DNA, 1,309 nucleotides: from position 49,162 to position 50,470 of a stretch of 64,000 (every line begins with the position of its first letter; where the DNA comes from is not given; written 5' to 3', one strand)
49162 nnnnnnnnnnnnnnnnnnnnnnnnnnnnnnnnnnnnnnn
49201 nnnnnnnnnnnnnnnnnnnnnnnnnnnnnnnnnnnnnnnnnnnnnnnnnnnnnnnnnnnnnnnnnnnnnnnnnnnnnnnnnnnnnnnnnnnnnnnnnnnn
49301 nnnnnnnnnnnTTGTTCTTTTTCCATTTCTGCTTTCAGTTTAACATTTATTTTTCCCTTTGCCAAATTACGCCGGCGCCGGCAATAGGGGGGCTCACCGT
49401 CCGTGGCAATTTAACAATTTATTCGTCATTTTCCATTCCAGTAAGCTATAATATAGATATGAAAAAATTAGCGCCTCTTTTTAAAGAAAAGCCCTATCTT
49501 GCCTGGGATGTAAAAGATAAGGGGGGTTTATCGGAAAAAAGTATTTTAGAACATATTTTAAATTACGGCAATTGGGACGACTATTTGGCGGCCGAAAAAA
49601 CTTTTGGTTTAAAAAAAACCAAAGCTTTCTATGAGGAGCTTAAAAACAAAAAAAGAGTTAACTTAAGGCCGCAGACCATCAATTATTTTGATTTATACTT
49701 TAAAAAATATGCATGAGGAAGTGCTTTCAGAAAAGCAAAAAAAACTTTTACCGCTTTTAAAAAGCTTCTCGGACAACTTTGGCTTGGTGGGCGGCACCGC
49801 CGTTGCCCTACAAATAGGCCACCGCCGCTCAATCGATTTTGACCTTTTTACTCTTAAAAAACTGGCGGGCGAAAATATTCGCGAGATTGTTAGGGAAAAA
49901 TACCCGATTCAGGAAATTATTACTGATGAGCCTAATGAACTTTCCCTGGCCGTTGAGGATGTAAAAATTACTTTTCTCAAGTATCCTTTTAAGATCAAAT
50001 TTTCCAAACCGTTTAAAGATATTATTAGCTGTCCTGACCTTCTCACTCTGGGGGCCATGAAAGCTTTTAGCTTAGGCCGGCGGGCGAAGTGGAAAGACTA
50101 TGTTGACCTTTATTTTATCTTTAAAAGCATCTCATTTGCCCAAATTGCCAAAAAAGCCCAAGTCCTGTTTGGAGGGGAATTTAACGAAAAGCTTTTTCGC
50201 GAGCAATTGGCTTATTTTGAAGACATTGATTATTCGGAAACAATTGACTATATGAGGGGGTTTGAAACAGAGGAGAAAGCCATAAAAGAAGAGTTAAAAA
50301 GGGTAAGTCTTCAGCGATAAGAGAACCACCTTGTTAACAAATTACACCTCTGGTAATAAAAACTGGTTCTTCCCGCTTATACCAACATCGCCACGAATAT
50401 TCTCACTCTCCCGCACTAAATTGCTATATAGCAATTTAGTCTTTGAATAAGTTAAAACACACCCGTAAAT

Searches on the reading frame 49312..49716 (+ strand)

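Call 75: search_protein_families(library=pfam, proteins=[window:49312-49716:+], max_evalue=0.01)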
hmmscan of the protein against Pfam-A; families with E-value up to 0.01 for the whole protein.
window:49312-49716:+ (134 aa): 1 family
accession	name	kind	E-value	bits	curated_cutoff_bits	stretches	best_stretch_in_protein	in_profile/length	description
PF21956.1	DUF6922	-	0.0018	18.2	27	1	75-104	20-49/52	Family of unknown function (DUF6922)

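Call 84: search_protein_families(library=padloc, proteins=[window:49312-49716:+], max_evalue=0.01)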
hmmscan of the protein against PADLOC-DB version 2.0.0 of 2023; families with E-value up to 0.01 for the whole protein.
window:49312-49716:+ (134 aa): 0 families

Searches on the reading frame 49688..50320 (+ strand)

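Call 75: search_protein_families(library=pfam, proteins=[window:49688-50320:+], max_evalue=0.01)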
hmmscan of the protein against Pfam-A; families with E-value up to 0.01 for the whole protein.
window:49688-50320:+ (210 aa): 1 family
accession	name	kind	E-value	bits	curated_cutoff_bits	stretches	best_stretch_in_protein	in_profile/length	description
PF08843.17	AbiEii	-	1.2e-08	35.7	22.5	1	26-69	10-57/238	Nucleotidyl transferase AbiEii toxin, Type IV TA system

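Call 84: search_protein_families(library=padloc, proteins=[window:49688-50320:+], max_evalue=0.01)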
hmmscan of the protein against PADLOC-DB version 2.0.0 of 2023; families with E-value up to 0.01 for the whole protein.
window:49688-50320:+ (210 aa): 4 families
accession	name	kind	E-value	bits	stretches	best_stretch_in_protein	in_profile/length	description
PDLC02313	AbiEii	-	0.00027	18.5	0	88-159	133-205/254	AbiEii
PDLC02307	AbiEii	-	0.00064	17.6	0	20-147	12-147/219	AbiEii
PDLC02298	AbiEii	-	0.00068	17.1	1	33-71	30-69/220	AbiEii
PDLC02288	AbiEii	-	0.00079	16.4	0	27-70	49-94/294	AbiEii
